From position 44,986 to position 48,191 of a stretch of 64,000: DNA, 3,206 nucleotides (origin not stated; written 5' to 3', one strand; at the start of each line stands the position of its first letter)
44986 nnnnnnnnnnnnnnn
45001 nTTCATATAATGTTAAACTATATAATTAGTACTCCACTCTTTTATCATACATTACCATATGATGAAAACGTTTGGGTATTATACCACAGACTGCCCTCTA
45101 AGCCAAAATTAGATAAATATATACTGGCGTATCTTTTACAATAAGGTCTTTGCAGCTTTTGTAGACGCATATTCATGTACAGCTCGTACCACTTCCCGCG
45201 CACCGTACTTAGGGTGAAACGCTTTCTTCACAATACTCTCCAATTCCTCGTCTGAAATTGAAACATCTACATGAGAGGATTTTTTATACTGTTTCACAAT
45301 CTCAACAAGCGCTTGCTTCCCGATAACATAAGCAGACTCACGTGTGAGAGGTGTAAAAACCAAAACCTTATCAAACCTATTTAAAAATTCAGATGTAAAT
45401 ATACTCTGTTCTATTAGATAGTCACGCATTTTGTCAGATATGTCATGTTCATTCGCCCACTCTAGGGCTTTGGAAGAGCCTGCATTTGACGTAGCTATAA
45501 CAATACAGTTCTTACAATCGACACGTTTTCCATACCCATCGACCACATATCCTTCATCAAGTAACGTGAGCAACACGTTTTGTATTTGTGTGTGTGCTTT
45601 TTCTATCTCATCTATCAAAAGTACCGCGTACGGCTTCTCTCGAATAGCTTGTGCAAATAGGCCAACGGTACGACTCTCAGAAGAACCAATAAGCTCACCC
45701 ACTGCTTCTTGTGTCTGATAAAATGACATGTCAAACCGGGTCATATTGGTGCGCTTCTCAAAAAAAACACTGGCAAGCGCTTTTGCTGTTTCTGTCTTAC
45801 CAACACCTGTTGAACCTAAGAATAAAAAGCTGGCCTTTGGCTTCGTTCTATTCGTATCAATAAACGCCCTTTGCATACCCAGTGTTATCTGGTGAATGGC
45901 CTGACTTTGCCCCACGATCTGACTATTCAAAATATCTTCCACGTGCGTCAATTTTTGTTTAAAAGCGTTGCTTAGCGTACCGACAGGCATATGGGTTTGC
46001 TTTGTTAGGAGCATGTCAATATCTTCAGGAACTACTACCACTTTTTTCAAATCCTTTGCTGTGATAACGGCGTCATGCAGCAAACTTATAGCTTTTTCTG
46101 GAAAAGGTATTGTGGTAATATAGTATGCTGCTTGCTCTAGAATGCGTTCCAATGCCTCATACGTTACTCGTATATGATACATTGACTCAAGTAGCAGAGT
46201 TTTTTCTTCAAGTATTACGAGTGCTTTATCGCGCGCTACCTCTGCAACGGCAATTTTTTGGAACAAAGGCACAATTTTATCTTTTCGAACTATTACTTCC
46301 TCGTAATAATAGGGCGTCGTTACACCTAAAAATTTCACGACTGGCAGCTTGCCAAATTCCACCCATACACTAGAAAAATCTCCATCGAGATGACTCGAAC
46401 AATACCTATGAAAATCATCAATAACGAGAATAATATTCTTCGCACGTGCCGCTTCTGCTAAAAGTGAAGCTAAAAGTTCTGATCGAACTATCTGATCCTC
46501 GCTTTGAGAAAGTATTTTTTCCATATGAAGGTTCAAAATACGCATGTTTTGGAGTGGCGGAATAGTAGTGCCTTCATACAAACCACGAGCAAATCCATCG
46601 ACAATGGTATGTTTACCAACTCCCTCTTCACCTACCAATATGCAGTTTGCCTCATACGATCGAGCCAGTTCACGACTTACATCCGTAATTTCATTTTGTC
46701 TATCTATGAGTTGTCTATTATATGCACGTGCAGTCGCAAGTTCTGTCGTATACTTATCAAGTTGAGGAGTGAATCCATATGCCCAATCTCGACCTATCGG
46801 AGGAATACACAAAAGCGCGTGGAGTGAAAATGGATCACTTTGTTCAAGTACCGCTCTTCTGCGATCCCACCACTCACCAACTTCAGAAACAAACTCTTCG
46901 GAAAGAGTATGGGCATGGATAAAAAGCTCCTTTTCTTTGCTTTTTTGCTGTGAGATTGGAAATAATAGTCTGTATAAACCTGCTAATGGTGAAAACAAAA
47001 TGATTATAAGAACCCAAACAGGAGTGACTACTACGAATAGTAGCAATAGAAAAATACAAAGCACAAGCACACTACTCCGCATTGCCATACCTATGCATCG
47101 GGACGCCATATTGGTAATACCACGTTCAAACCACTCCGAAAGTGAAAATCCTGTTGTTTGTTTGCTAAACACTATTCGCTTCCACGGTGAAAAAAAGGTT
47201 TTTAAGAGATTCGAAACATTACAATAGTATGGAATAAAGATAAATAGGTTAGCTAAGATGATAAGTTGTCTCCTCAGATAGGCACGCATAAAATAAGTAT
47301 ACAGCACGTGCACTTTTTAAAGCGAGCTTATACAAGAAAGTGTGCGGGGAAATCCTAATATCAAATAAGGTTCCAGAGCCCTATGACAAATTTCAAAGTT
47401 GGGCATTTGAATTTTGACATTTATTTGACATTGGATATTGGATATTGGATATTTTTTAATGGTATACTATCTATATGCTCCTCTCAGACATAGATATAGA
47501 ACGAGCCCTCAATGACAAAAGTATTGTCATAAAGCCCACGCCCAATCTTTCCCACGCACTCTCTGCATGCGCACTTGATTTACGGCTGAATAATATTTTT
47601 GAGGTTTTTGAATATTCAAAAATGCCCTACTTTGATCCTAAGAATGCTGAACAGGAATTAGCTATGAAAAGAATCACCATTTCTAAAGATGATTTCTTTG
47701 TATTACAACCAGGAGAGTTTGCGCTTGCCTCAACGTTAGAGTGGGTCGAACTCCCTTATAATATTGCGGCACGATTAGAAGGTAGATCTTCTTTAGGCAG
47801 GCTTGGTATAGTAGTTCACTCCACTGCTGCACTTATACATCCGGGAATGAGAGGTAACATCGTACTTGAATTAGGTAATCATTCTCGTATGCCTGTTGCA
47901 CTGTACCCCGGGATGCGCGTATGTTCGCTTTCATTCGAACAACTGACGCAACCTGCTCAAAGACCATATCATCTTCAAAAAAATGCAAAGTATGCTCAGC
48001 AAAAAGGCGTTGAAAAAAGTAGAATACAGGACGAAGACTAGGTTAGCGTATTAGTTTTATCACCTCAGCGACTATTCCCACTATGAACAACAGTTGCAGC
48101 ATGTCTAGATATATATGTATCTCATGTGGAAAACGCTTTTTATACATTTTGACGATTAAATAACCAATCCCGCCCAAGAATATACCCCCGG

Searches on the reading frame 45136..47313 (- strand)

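Call 62: search_protein_families(library=pfam, proteins=[window:45136-47313:-], max_evalue=0.00001)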
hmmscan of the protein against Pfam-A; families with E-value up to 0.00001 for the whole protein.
window:45136-47313:- (725 aa): 9 families
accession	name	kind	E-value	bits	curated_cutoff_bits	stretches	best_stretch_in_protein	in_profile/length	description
PF07724.20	AAA_2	-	6.7e-43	147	27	1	491-649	1-165/166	AAA domain (Cdc48 subfamily)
PF00004.35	AAA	-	1.2e-18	68.3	21.2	1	497-611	2-110/131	ATPase family associated with various cellular activities (AAA)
PF07728.20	AAA_5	-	2.2e-17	63.8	22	1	496-619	2-130/139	AAA domain (dynein-related subfamily)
PF00158.32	Sigma54_activat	-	1.2e-09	38.5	20.2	1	488-610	22-143/168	Sigma-54 interaction domain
PF10431.15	ClpB_D2-small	-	1.9e-08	34.7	21.9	1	656-724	1-68/81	C-terminal, D2-small domain, of ClpB protein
PF13401.12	AAA_22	-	2e-07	31.8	27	0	219-304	3-96/130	AAA domain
PF13191.12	AAA_16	-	2.2e-07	31.9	32.6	0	203-304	3-144/167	AAA ATPase domain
PF12775.13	AAA_7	-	5.5e-07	29.7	25.8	0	490-571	30-110/181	P-loop containing dynein motor region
PF17871.7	AAA_lid_9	-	8.4e-06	26.1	22.8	0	362-416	3-57/104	AAA lid domain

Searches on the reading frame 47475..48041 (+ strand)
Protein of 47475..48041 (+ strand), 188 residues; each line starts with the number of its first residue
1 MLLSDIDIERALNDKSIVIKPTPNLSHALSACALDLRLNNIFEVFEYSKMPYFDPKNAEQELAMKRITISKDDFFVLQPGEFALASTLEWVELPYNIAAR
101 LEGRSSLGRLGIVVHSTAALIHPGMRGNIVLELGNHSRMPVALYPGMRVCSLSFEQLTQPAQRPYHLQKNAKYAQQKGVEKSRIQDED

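Call 63: search_protein_families(library=pfam, proteins=[window:47475-48041:+], max_evalue=0.00001)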
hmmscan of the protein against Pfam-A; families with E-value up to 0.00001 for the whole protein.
window:47475-48041:+ (188 aa): 4 families
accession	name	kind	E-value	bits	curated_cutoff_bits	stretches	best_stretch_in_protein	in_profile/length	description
PF22769.1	DCD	-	7.3e-41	140.2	27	1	3-157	2-153/153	dCTP deaminase-like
PF00692.24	dUTPase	-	1.2e-07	32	22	1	75-178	24-124/129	dUTPase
PF06559.16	DCD_N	-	7e-06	26.4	21.4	0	4-154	6-160/164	2'-deoxycytidine 5'-triphosphate deaminase (DCD) N-terminal domain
PF22569.1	DCD_C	-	8e-06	25.8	22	0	65-177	68-185/192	2'-deoxycytidine 5'-triphosphate deaminase (DCD), C-terminal domain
